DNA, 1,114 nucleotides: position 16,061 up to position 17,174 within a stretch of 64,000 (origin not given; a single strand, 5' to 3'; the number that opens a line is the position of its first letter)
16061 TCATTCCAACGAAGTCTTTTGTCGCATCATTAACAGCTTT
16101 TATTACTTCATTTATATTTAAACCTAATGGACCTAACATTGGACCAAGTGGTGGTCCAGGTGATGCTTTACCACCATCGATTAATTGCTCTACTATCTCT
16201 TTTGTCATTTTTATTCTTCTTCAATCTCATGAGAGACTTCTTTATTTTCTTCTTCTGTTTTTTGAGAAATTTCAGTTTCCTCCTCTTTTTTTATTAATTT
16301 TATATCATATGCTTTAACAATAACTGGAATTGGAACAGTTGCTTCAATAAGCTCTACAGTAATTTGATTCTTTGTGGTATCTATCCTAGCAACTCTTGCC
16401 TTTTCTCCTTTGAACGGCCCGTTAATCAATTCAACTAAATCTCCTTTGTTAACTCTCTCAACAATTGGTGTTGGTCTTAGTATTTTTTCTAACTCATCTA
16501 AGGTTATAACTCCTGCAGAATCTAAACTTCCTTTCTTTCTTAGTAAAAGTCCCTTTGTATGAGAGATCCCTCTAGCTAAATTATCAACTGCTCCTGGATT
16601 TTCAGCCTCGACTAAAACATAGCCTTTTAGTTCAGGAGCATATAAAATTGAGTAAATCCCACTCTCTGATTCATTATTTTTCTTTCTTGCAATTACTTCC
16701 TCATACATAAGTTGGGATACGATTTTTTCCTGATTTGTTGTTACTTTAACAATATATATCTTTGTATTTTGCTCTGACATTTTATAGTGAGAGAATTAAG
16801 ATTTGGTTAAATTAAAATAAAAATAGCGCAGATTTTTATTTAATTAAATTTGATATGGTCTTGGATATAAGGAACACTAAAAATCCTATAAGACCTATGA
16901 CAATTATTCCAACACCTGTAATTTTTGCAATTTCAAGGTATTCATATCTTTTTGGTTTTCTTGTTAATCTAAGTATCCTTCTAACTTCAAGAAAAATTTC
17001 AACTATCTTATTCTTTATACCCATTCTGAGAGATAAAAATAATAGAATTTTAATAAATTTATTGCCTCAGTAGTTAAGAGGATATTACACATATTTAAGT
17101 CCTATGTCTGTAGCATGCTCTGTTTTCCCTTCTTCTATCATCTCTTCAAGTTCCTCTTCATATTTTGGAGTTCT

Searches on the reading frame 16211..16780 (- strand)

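Call 3: search_protein_families(library=pfam, proteins=[window:16211-16780:-], max_evalue=0.1)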
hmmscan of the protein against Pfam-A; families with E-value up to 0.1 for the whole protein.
window:16211-16780:- (189 aa): 4 families
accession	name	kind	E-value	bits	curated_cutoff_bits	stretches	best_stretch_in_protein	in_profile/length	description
PF03439.18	Spt5-NGN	-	9.5e-17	61.2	22.4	1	7-79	1-71/84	Early transcription elongation factor of RNA pol II, NGN section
PF00467.35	KOW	-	4e-08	33.2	22.3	1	112-143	1-32/32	KOW motif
PF22682.2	Ribosomal_uL24m-like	-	0.017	15.1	29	0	112-152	3-44/223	Large ribosomal subunit protein uL24m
PF25092.1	SH3_KIN17_C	-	0.021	15.7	27.9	1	113-145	4-36/57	KIN17 C-terminal SH3 domain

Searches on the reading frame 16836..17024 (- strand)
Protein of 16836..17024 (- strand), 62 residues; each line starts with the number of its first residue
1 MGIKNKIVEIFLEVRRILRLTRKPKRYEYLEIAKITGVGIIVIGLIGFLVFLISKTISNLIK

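Call 3: search_protein_families(library=pfam, proteins=[window:16836-17024:-], max_evalue=0.1)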
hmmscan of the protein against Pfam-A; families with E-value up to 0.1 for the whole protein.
window:16836-17024:- (62 aa): 1 family
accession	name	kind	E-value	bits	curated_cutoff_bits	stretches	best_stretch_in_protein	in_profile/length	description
PF00584.25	SecE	-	1.2e-06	28.8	22.7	1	10-61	3-54/55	SecE/Sec61-gamma subunits of protein translocation complex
